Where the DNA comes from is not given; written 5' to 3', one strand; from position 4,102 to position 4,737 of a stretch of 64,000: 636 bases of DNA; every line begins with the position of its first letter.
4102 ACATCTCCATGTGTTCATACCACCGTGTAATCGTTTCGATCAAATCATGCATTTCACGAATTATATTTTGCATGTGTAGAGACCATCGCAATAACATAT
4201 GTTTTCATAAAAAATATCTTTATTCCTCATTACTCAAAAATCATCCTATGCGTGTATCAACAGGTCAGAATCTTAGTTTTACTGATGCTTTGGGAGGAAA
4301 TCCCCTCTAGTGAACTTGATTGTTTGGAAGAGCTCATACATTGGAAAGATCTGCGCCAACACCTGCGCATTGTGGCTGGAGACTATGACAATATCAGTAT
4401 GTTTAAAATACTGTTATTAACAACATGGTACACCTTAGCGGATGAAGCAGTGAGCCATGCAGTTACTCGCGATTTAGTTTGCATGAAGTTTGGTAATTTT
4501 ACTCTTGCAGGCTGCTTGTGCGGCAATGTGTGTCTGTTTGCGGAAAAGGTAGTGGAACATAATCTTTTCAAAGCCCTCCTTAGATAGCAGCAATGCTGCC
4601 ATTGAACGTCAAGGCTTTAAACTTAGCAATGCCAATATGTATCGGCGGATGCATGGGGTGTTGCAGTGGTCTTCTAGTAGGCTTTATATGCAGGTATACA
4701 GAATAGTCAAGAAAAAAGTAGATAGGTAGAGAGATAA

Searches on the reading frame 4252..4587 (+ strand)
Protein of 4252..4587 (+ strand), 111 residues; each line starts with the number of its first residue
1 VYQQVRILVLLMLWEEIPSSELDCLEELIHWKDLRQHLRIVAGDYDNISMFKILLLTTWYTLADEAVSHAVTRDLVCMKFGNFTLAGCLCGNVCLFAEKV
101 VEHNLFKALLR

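Call 9: search_protein_families(library=pfam, proteins=[window:4252-4587:+])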
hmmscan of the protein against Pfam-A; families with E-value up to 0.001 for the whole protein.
window:4252-4587:+ (111 aa): 1 family
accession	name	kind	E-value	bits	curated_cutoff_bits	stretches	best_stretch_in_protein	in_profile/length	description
PF05598.16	DUF772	-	0.00081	19.8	23.1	0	45-85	5-46/74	Transposase domain (DUF772)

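Call 24: search_protein_families(library=ncbifam, proteins=[window:4252-4587:+])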
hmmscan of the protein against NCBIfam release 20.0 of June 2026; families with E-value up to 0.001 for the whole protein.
window:4252-4587:+ (111 aa): 0 families

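Call 42: find_homologous_proteins(query=window:4252-4587:+, max_evalue=0.001)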
Query window:4252-4587:+ (111 aa): 8 proteins with E <= 0.001 among 12 candidates.
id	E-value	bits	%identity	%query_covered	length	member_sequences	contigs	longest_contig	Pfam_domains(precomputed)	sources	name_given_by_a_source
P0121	7.2e-62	225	100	90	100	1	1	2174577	-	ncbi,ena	-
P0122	3.5e-42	161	88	76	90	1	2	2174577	PF05598.17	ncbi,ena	-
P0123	2.9e-31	126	82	67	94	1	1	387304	PF05598.17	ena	-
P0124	2.3e-25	107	78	65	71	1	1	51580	PF05598.17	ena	-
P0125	2.8e-25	107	79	65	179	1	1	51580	-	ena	-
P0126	3.8e-22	97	82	55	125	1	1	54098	-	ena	-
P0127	9.0e-13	66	75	46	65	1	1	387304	-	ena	-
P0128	1.1e-12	66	70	49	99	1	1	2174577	-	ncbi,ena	-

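Call 43: find_encoding_contigs(protein=P0123, flank=10000, max_places=4)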
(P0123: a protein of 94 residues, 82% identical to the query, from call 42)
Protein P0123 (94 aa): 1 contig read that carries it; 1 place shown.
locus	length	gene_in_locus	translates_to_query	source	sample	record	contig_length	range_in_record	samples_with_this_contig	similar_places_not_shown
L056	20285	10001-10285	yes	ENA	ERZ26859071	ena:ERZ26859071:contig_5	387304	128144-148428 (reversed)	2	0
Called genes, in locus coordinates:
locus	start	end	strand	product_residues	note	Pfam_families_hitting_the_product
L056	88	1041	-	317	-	PF00701:DHDPS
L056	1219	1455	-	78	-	-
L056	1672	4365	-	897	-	PF03710:GlnE, PF08335:GlnD_UR_UTase, PF03710:GlnE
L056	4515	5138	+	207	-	PF01625:PMSR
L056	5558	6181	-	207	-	-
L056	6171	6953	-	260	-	PF00005:ABC_tran, PF02463:SMC_N (faint), PF13304:AAA_21 (faint)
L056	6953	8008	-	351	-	PF02653:BPD_transp_2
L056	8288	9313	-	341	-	PF00532:Peripla_BP_1, PF13407:Peripla_BP_4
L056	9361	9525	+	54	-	-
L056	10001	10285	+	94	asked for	PF05598:DUF772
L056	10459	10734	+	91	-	-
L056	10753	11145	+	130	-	-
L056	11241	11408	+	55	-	-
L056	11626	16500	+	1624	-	PF00270:DEAD, PF13401:AAA_22 (faint), PF00271:Helicase_C, PF00580:UvrD-helicase, PF13245:AAA_19, PF00580:UvrD-helicase, PF13361:UvrD_C, PF13538:UvrD_C_2, +1 more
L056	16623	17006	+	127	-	PF05598:DUF772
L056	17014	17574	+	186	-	PF01609:DDE_Tnp_1, PF13612:DDE_Tnp_1_3, PF13359:DDE_Tnp_4, PF13586:DDE_Tnp_1_2 (faint), PF13751:DDE_Tnp_1_6 (weak)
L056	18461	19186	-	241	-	-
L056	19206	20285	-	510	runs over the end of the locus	PF00682:HMGL-like, PF22617:HCS_D2, PF08502:LeuA_dimer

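Call 44: find_encoding_contigs(protein=P0125, flank=10000, max_places=4)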
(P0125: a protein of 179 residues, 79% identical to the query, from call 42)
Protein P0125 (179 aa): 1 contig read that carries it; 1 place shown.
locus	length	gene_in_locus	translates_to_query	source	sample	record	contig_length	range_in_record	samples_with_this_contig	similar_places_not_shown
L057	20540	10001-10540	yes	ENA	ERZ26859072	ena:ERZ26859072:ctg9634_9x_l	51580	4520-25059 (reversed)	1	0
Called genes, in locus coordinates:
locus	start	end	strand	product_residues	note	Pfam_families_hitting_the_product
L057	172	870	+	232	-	-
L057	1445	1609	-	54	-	-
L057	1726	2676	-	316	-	PF12762:DDE_Tnp_IS1595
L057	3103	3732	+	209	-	-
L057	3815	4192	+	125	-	-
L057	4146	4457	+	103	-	-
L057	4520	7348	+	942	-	PF25174:Beta-prop_THOC3, PF24105:Beta-prop_CAF1B_HIR1, PF24782:WD40_MABP1-WDR62_2nd, PF24814:WD40_Prp19, PF24817:WD40_WDHD1_1st, PF25172:Beta-prop_WDR3_2nd, PF00400:WD40, PF13570:Beta-prop_ACSF4, +89 more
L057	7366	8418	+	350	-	-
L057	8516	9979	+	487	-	-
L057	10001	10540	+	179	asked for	-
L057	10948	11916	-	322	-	PF05598:DUF772, PF01609:DDE_Tnp_1, PF13612:DDE_Tnp_1_3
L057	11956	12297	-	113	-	PF00005:ABC_tran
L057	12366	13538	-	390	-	PF01408:GFO_IDH_MocA, PF22725:GFO_IDH_MocA_C3, PF02894:GFO_IDH_MocA_C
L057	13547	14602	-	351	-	PF01261:AP_endonuc_2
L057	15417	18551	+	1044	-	PF18470:Cas9_a, PF13395:HNH_4, PF18541:RuvC_III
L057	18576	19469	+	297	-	PF01867:Cas_Cas1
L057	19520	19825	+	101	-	PF09827:CRISPR_Cas2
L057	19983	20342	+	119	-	-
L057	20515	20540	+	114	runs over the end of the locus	-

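Call 45: find_encoding_contigs(protein=P0126, flank=10000, max_places=4)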
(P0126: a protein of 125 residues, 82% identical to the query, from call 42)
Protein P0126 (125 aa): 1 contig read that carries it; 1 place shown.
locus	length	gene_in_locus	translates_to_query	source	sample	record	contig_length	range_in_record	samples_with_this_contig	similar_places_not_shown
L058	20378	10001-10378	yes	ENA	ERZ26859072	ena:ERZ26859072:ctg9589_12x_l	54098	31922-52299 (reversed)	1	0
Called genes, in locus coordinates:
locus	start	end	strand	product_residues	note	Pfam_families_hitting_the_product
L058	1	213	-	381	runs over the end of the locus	PF00988:CPSase_sm_chain, PF07722:Peptidase_C26 (faint), PF00117:GATase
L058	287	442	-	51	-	PF00471:Ribosomal_L33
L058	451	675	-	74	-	PF00830:Ribosomal_L28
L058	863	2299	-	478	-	PF13729:TraF_2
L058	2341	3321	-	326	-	PF00056:Ldh_1_N, PF02866:Ldh_1_C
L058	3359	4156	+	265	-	PF13531:SBP_bac_11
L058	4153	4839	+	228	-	PF00528:BPD_transp_1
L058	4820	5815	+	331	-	PF00005:ABC_tran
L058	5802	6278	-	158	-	-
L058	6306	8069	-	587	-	PF00474:SSF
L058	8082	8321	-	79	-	PF13937:DUF4212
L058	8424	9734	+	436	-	PF00512:HisKA, PF02518:HATPase_c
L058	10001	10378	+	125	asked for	-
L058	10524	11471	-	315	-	PF05598:DUF772, PF01609:DDE_Tnp_1, PF13612:DDE_Tnp_1_3, PF13359:DDE_Tnp_4, PF13751:DDE_Tnp_1_6 (weak)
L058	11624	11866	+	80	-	PF01609:DDE_Tnp_1, PF13751:DDE_Tnp_1_6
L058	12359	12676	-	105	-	PF05016:ParE_toxin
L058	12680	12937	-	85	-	PF03693:ParD_antitoxin (weak)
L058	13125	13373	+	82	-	-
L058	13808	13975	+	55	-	-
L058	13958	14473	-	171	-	-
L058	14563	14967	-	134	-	-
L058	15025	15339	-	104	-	-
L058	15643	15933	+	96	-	PF00589:Phage_integrase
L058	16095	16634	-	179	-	PF00665:rve, PF13683:rve_3 (weak)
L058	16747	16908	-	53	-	-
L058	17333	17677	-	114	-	PF01609:DDE_Tnp_1, PF13612:DDE_Tnp_1_3 (weak)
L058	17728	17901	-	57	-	PF05598:DUF772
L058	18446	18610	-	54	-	-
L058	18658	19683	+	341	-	PF00532:Peripla_BP_1, PF13407:Peripla_BP_4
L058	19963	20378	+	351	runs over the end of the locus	PF02653:BPD_transp_2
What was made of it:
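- Tried and rejected: It was useful only as a route to the related assemblies (calls 42-45).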

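Call 49: search_dna_similar(query=L058:10524-11471:-, collection=plasmids, mode=protein, max_rows=12)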
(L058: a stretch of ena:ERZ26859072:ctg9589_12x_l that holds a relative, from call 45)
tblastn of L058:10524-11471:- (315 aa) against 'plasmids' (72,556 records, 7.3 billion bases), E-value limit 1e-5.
The search stops at 5000 records and this limit was reached: more records match than are counted here, and every count below describes the 5000 best-scoring records only.
Records with a match: at least 5000; places in all: 10876; records where one place covers at least 80% of the query: 5000.
Best place of each record, by identity: <60% 5000.
By first word of the organism name: Klebsiella 2359; Escherichia 1273; Enterobacter 521; Citrobacter 265; Salmonella 147; Pseudomonas 114; Ralstonia 75; Raoultella 64; Serratia 26; Shigella 18; and 30 more.
By predicted mobility (MOB-suite, as given by PLSDB): conjugative 3405; non-mobilizable 974; mobilizable 621.
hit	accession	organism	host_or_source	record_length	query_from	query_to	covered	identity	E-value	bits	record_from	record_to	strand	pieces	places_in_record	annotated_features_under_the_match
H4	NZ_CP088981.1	Rhodanobacter denitrificans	soil,well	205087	1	310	98%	53.2%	2e-110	358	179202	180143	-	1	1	IS5 family transposase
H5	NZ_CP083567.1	Sulfitobacter sp. W027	-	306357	2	313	99%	52.5%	2e-100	330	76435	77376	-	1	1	IS5 family transposase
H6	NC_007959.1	Nitrobacter hamburgensis X14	-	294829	1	304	97%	53.3%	4e-108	352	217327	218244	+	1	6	IS5 family transposase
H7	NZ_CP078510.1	Stutzerimonas stutzeri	mixed culture,marine sludge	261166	1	313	99%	50.8%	1e-101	333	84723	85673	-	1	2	IS5-like element IS1384 family transposase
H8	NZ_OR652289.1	Pseudomonas aeruginosa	-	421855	1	313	99%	50.8%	1e-107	351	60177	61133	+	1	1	IS5 family transposase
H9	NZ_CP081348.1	Pseudomonas aeruginosa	Homo sapiens,cell culture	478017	1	313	99%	50.8%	1e-107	351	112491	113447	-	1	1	IS5 family transposase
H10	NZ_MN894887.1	Pseudomonas aeruginosa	-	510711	1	313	99%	50.8%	1e-107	351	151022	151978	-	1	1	IS5 family transposase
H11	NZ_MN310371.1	Pseudomonas monteilii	-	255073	1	313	99%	50.8%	1e-102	336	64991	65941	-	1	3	IS5 family transposase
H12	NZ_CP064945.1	Pseudomonas fulva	Homo sapiens,bile specimen,bile ...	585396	1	313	99%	50.5%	2e-101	333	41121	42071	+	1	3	IS5-like element IS1384 family transposase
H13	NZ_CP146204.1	Pseudomonas sp. 4810-S13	genome assymbly,Winogradsky column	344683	1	313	99%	50.5%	4e-101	332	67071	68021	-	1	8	IS5-like element IS1384 family transposase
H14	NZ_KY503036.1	Pseudomonas fluorescens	-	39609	1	313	99%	50.5%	3e-101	332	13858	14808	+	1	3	IS5-like element IS1384 family transposase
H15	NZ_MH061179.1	Pseudomonas fluorescens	-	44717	1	313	99%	50.5%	3e-101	332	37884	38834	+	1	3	IS5-like element IS1384 family transposase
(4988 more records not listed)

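Call 50: search_protein_families(library=ncbifam, proteins=[L058:10524-11471:-, L057:10948-11916:-])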
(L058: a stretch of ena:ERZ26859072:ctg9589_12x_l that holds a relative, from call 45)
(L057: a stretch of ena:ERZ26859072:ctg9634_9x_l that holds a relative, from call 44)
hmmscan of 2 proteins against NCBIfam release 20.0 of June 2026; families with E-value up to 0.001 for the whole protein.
L058:10524-11471:- (315 aa): 8 families
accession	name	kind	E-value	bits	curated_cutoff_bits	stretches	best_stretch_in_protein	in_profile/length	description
NF033581.1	transpos_IS5_4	equivalog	1.5e-98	329.7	140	1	24-307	2-285/285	IS5 family transposase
NF033551.1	transpos_IS1182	equivalog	5.7e-28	98.1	270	3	39-157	39-156/488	IS1182 family transposase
NF033593.1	transpos_ISNCY_1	equivalog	3.1e-21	75.6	325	2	20-149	12-142/444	ISNCY family transposase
NF033578.1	transpos_IS5_1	equivalog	1.4e-18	67.3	275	2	171-309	278-416/419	IS5 family transposase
NF033520.1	transpos_IS982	equivalog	1.9e-18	66.9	130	1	113-306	47-241/243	IS982 family transposase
NF033580.1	transpos_IS5_3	equivalog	2e-16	60.3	110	1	100-277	56-229/258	IS5 family transposase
NF033592.1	transpos_IS4_1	equivalog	6.9e-10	38.5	115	1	141-225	110-188/332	IS4 family transposase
NF033579.1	transpos_IS5_2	equivalog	2e-07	30.8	140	1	64-283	52-265/289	IS5 family transposase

L057:10948-11916:- (322 aa): 8 families
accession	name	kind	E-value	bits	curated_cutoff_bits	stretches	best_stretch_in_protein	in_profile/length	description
NF033551.1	transpos_IS1182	equivalog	9.9e-43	146.7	270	2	4-146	8-152/488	IS1182 family transposase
NF033581.1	transpos_IS5_4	equivalog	7.9e-38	130.4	140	1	36-308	21-284/285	IS5 family transposase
NF033520.1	transpos_IS982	equivalog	1.3e-16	60.9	130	1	173-291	97-219/243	IS982 family transposase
NF033578.1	transpos_IS5_1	equivalog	1.9e-14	53.7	275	2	10-129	9-130/419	IS5 family transposase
NF033580.1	transpos_IS5_3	equivalog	6.4e-10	39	110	1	178-285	115-230/258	IS5 family transposase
NF033593.1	transpos_ISNCY_1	equivalog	6e-08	31.8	325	1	16-127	19-127/444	ISNCY family transposase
NF033592.1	transpos_IS4_1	equivalog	3.6e-06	26.3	115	1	37-252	14-204/332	IS4 family transposase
NF033579.1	transpos_IS5_2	equivalog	6.7e-05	22.5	140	0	190-263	141-219/289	IS5 family transposase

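Call 52: find_encoding_contigs(protein=P0122, flank=10000, max_places=4)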
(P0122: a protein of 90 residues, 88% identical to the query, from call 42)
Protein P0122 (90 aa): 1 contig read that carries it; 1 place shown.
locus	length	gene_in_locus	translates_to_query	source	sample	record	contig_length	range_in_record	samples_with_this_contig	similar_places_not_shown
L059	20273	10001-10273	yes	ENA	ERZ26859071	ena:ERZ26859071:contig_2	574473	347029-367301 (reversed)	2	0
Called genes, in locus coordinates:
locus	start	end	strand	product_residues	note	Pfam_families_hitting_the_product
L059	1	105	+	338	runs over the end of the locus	PF00005:ABC_tran, PF13304:AAA_21 (faint), PF08402:TOBE_2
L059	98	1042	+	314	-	PF00528:BPD_transp_1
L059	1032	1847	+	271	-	PF00528:BPD_transp_1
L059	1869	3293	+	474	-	PF00171:Aldedh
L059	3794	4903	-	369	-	PF00850:Hist_deacetyl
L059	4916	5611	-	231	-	PF00005:ABC_tran, PF13304:AAA_21 (faint)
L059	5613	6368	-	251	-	PF13476:AAA_23 (weak), PF00005:ABC_tran, PF13304:AAA_21 (faint), PF12399:BCA_ABC_TP_C (weak)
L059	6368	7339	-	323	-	PF02653:BPD_transp_2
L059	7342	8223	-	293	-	PF02653:BPD_transp_2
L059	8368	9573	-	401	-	PF13433:Peripla_BP_5, PF13458:Peripla_BP_6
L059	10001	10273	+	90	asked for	PF05598:DUF772 (weak)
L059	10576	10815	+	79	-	-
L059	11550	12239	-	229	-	PF01381:HTH_3 (weak), PF00717:Peptidase_S24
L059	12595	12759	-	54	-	-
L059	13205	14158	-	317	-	-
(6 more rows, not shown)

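Call 62: list_cluster_members(proteins=[L058:10524-11471:-, L057:10948-11916:-, L056:17014-17574:+, L056:16623-17006:+])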
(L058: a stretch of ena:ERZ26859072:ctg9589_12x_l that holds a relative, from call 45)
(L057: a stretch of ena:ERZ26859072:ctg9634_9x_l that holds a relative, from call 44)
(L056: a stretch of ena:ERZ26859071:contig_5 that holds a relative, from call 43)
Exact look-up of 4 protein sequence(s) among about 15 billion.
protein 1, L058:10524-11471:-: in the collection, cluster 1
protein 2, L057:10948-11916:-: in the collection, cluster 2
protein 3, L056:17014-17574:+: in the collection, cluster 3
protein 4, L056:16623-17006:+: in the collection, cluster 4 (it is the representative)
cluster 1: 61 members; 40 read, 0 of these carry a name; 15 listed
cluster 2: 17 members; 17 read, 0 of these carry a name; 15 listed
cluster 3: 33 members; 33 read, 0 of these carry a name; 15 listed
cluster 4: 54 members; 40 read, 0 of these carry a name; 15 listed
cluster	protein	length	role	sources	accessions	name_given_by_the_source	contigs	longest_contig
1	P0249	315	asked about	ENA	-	-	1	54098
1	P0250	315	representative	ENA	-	-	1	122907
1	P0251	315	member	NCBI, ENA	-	-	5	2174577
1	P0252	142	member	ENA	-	-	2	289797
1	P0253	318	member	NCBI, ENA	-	-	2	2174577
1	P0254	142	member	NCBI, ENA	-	-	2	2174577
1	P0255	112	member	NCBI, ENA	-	-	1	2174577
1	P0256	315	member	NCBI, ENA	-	-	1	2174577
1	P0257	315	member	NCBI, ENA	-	-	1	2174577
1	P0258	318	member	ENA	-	-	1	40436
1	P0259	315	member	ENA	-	-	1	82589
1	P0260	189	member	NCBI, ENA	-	-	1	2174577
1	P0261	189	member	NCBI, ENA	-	-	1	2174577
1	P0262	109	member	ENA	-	-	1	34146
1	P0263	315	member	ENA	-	-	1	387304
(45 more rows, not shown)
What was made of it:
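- On MITE of the IS5 family: Full-length (315 and 318 aa) members of the transposase's 90% cluster lie on the 2,174,577-bp source contig (call 62).
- Its presence rests on membership of a 90% protein cluster and on contig length (call 62).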

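Call 63: find_encoding_contigs(protein=P0251, flank=6000, max_places=6)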
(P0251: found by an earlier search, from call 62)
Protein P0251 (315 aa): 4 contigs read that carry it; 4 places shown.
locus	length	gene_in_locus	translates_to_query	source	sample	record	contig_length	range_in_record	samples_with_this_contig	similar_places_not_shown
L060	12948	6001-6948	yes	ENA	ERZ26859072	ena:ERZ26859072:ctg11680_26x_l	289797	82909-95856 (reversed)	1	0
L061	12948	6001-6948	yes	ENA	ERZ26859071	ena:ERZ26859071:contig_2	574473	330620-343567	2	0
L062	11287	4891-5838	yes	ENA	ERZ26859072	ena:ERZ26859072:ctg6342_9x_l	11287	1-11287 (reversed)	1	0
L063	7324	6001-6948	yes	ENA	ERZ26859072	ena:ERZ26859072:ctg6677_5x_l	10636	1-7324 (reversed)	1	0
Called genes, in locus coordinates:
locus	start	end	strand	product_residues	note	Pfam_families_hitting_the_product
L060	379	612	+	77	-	PF01609:DDE_Tnp_1 (weak)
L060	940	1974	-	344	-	PF01618:MotA_ExbB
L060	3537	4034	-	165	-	PF13404:HTH_AsnC-type, PF13412:HTH_24, PF01037:AsnC_trans_reg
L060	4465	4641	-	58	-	-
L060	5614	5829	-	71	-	-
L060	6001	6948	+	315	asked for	PF05598:DUF772, PF01609:DDE_Tnp_1, PF13612:DDE_Tnp_1_3, PF13359:DDE_Tnp_4, PF13751:DDE_Tnp_1_6 (faint)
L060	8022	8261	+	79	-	-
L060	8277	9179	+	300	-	-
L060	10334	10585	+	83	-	-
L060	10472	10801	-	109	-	PF14579:HHH_6 (faint), PF14520:HHH_5 (faint), PF12836:HHH_3, PF00633:HHH (faint), PF03934:T2SSK (weak)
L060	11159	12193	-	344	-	PF01547:SBP_bac_1, PF13416:SBP_bac_8, PF13531:SBP_bac_11, PF13343:SBP_bac_6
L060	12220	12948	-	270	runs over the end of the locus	PF00528:BPD_transp_1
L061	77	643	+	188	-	PF00132:Hexapep (faint)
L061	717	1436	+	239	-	-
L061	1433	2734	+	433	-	PF05195:AMP_N, PF00557:Peptidase_M24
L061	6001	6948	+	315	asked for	PF05598:DUF772, PF01609:DDE_Tnp_1, PF13612:DDE_Tnp_1_3, PF13359:DDE_Tnp_4, PF13751:DDE_Tnp_1_6 (faint)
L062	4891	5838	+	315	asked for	PF05598:DUF772, PF01609:DDE_Tnp_1, PF13612:DDE_Tnp_1_3, PF13359:DDE_Tnp_4, PF13751:DDE_Tnp_1_6 (faint)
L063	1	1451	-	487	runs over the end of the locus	-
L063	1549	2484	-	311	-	-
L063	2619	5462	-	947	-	PF25172:Beta-prop_WDR3_2nd, PF23381:Beta-prop_IFT122_1st, PF23414:Beta-prop_EML_2, PF24105:Beta-prop_CAF1B_HIR1, PF24782:WD40_MABP1-WDR62_2nd, PF24796:WDR55, PF24807:WD40_CDC20-Fz, PF24814:WD40_Prp19, +83 more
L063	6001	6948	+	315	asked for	PF05598:DUF772, PF01609:DDE_Tnp_1, PF13612:DDE_Tnp_1_3, PF13359:DDE_Tnp_4, PF13751:DDE_Tnp_1_6 (faint)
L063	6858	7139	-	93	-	-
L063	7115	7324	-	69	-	?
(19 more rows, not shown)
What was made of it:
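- One of them, P0251, is identical to the transposase of IS copies L060-L063 (call 63).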
